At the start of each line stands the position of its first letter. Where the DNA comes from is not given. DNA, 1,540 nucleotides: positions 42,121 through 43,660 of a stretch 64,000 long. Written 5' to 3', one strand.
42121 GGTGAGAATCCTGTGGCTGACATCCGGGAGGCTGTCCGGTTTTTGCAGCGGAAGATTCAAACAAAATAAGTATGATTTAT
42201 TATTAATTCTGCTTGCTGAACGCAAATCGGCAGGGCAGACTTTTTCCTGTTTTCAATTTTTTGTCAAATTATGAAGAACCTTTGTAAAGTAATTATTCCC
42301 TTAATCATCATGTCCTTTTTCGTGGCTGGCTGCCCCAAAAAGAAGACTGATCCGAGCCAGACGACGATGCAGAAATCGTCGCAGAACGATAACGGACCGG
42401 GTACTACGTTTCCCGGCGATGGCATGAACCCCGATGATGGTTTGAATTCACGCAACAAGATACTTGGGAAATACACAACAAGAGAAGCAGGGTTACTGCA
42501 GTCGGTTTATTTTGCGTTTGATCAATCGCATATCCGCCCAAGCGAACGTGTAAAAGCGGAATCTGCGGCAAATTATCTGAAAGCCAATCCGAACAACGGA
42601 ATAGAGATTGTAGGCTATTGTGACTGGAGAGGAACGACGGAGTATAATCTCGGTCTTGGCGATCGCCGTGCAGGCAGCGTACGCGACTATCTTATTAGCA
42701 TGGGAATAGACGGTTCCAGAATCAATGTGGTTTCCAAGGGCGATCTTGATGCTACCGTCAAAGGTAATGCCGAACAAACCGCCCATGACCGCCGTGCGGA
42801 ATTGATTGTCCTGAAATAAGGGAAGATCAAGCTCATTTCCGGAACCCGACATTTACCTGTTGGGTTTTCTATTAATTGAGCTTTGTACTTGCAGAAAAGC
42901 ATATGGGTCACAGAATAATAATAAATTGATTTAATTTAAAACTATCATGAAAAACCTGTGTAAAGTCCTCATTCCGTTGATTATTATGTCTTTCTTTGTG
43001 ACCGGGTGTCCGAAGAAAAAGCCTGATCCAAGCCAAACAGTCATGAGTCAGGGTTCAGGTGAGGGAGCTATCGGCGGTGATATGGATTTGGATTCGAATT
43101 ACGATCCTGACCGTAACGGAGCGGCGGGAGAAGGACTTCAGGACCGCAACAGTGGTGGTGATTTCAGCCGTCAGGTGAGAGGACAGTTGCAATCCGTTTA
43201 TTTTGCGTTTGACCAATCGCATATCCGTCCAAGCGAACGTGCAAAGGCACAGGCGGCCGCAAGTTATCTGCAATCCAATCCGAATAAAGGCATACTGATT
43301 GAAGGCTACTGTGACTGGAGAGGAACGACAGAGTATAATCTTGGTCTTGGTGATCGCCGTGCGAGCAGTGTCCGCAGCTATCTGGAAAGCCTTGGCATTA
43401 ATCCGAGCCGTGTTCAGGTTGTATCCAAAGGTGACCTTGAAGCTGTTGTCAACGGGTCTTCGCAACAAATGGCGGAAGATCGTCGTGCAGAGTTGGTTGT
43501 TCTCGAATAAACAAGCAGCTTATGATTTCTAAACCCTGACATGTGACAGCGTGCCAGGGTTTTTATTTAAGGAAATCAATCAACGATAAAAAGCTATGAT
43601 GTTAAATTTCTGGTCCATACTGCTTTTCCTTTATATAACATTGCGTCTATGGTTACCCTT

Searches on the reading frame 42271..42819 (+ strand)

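Call 62: search_protein_families(library=pfam, proteins=[window:42271-42819:+], max_evalue=0.00001)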
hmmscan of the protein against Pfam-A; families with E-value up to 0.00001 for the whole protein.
window:42271-42819:+ (182 aa): 1 family
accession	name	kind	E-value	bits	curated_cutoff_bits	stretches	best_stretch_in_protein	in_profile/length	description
PF00691.25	OmpA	-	1.6e-18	67.3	27.2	1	80-171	1-93/98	OmpA family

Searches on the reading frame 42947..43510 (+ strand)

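Call 62: search_protein_families(library=pfam, proteins=[window:42947-43510:+], max_evalue=0.00001)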
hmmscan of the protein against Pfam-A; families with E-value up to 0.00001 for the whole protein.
window:42947-43510:+ (187 aa): 1 family
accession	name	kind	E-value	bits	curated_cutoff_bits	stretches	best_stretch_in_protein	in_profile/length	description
PF00691.25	OmpA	-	1.1e-18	67.8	27.2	1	85-174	1-92/98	OmpA family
